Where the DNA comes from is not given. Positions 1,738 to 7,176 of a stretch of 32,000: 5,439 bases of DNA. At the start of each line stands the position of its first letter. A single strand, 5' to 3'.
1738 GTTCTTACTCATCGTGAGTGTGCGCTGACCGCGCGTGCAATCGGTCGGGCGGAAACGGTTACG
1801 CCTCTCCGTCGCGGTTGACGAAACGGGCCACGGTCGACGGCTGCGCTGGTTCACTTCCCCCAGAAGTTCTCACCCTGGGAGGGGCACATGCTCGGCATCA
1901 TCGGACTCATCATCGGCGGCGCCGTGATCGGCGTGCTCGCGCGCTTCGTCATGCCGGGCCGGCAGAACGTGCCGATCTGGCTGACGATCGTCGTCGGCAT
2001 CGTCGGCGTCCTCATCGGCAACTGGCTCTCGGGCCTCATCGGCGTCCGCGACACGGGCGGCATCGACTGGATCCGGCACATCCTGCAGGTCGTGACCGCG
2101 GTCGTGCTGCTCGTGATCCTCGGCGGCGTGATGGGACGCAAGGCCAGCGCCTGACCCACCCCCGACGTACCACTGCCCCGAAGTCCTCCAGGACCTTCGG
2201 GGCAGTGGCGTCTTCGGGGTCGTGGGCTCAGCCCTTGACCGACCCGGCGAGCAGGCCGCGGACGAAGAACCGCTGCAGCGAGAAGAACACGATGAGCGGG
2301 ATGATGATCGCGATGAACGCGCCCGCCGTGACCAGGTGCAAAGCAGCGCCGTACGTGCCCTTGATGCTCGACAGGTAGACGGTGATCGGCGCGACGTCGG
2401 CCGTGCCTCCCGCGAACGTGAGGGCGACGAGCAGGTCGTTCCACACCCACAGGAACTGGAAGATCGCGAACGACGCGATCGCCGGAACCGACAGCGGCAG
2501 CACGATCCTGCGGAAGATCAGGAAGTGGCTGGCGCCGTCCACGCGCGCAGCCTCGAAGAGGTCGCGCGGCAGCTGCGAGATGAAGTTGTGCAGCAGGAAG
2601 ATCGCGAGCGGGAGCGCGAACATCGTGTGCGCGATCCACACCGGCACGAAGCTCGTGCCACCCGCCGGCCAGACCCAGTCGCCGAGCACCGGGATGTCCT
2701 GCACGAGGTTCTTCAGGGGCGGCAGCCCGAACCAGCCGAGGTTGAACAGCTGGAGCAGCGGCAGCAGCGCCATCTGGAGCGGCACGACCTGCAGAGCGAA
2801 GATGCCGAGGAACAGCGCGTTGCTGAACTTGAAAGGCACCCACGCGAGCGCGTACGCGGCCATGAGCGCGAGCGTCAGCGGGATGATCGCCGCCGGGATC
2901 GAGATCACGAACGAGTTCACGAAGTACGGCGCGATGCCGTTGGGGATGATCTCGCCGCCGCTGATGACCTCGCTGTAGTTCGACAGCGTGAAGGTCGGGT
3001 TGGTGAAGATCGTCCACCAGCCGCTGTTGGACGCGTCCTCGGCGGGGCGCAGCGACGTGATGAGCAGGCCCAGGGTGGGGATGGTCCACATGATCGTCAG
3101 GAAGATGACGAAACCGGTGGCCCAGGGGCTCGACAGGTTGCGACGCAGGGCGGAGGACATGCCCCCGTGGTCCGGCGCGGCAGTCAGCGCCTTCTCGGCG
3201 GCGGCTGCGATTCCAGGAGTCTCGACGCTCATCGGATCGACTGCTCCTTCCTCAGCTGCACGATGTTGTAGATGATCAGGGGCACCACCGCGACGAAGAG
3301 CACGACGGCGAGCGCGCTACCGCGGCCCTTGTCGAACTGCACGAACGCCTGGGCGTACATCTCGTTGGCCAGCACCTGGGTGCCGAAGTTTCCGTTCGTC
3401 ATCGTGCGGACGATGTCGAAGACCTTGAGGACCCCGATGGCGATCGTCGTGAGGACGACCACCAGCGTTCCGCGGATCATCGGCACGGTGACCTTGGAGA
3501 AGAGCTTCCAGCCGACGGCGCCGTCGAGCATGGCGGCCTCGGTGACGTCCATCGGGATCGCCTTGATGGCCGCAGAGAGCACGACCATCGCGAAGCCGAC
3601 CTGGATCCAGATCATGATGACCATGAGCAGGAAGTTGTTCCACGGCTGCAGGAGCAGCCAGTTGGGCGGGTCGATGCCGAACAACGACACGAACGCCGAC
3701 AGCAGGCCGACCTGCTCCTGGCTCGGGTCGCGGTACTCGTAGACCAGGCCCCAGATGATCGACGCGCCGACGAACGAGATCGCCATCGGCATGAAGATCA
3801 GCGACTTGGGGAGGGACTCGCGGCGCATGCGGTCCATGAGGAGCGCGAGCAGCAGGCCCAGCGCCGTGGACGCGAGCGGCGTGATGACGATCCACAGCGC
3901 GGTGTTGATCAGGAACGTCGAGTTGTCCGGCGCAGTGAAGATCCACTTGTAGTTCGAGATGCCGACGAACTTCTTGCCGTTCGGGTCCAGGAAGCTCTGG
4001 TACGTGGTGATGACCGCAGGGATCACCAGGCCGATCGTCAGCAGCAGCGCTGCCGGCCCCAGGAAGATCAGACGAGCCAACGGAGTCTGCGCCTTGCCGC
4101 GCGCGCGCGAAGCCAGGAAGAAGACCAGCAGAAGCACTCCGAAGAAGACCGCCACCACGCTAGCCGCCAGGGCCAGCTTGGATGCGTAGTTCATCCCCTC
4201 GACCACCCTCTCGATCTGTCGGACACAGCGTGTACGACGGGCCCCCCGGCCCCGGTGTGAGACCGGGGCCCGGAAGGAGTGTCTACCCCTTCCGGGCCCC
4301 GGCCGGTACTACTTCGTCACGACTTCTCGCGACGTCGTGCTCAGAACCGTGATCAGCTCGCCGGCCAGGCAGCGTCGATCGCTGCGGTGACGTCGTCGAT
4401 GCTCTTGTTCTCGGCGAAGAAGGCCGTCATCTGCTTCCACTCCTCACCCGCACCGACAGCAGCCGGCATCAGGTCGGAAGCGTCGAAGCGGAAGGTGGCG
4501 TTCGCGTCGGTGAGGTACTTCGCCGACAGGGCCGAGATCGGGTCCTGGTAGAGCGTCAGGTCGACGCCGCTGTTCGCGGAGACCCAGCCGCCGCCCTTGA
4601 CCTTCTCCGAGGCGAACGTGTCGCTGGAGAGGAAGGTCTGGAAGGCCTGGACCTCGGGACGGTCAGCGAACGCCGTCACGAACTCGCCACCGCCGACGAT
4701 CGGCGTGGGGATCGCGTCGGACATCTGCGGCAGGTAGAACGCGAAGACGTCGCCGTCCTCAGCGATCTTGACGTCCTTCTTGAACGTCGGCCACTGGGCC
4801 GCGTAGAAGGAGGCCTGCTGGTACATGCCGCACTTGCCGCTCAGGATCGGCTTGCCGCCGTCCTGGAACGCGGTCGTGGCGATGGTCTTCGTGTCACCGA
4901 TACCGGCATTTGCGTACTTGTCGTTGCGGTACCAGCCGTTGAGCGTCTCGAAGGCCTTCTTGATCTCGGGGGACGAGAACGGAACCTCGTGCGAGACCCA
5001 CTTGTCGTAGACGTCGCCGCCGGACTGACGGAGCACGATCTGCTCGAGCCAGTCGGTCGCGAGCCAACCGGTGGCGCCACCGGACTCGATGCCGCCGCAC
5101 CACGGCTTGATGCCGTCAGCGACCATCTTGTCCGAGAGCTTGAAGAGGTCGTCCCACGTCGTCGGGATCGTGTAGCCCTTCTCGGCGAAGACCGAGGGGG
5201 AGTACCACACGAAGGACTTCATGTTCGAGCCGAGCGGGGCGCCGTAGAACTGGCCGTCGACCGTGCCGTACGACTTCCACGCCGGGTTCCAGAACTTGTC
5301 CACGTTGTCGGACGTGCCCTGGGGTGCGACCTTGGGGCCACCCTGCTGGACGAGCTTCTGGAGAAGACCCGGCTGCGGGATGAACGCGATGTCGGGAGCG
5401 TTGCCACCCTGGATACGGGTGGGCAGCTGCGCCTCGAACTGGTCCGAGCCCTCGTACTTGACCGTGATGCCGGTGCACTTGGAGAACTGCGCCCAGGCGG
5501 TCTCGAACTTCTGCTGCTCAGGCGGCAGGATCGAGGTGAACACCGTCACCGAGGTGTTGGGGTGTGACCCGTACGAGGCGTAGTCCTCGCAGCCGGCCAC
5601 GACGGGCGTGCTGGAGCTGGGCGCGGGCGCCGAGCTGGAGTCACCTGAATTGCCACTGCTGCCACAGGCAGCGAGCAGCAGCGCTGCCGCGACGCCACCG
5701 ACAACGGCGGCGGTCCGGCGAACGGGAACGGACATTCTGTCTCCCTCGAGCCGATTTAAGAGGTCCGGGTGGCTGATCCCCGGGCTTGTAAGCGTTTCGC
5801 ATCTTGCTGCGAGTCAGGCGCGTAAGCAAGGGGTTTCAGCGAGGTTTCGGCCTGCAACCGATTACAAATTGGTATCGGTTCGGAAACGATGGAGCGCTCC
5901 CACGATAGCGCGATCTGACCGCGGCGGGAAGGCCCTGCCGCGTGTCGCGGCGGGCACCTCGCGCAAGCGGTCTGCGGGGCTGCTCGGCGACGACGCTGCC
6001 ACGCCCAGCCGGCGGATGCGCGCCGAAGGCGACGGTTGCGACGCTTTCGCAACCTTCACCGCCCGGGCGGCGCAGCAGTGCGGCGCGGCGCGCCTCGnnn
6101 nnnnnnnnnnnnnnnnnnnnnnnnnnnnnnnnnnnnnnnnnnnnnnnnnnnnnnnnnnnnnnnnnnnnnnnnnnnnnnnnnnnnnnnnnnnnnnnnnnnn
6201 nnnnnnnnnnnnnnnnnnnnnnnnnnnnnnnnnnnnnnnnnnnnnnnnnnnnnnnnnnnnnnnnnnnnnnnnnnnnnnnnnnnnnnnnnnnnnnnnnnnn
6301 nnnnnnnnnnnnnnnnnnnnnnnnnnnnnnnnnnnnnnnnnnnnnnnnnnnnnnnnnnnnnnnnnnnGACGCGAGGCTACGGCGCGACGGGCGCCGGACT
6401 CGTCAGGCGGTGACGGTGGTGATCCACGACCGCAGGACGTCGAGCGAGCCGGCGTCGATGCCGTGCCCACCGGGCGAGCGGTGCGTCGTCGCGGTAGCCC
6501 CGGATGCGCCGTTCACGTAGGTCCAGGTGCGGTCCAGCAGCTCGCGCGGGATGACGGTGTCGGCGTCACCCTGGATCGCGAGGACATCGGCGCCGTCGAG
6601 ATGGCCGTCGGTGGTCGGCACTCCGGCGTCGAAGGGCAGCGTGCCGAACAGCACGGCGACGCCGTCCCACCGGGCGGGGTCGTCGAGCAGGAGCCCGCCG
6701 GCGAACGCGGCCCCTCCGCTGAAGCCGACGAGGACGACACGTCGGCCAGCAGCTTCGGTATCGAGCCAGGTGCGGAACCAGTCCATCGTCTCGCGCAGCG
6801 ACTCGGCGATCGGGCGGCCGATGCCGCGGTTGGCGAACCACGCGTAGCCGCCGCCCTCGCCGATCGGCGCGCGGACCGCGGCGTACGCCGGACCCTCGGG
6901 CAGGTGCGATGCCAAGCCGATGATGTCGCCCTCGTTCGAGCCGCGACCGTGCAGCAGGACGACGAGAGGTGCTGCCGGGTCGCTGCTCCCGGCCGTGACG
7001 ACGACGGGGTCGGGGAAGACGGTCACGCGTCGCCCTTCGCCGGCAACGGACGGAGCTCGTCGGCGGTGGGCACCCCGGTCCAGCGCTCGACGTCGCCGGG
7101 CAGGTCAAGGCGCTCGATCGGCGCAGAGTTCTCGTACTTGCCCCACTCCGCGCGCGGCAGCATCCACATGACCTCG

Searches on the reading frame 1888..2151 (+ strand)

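Call 66: search_protein_families(library=pfam, max_evalue=0.001, proteins=[window:1888-2151:+])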
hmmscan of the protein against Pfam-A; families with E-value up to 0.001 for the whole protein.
window:1888-2151:+ (88 aa): 1 family
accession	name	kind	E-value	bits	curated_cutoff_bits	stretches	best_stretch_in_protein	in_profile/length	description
PF04226.18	Transgly_assoc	-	3.2e-08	34.1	25.3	1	34-82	1-48/49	Transglycosylase associated protein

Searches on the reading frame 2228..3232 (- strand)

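Call 66: search_protein_families(library=pfam, max_evalue=0.001, proteins=[window:2228-3232:-])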
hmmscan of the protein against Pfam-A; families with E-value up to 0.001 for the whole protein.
window:2228-3232:- (334 aa): 1 family
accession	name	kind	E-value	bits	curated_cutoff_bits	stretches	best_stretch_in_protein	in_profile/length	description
PF00528.27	BPD_transp_1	-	2.4e-17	63.7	26.4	1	120-326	3-181/184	Binding-protein-dependent transport system inner membrane component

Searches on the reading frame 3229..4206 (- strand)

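Call 66: search_protein_families(library=pfam, max_evalue=0.001, proteins=[window:3229-4206:-])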
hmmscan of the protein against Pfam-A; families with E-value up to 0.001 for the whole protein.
window:3229-4206:- (325 aa): 1 family
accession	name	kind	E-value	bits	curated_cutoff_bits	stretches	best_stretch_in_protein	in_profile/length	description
PF00528.27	BPD_transp_1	-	2.3e-11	44.2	26.4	1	116-317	4-176/184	Binding-protein-dependent transport system inner membrane component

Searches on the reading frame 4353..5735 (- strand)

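Call 38: search_protein_families(library=pfam, max_evalue=0.001, proteins=[window:4353-5735:-])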
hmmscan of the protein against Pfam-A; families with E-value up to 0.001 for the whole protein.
window:4353-5735:- (460 aa): 1 family
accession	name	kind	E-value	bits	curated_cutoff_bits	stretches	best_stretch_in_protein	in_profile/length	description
PF01547.30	SBP_bac_1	-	6.2e-27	95.8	26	1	75-372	6-303/307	Bacterial extracellular solute-binding protein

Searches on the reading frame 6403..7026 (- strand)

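Call 66: search_protein_families(library=pfam, max_evalue=0.001, proteins=[window:6403-7026:-])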
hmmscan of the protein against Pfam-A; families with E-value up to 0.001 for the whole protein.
window:6403-7026:- (207 aa): 1 family
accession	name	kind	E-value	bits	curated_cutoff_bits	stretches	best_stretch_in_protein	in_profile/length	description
PF02230.22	Abhydrolase_2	-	1.9e-09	38.1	23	1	13-204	8-215/217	Phospholipase/Carboxylesterase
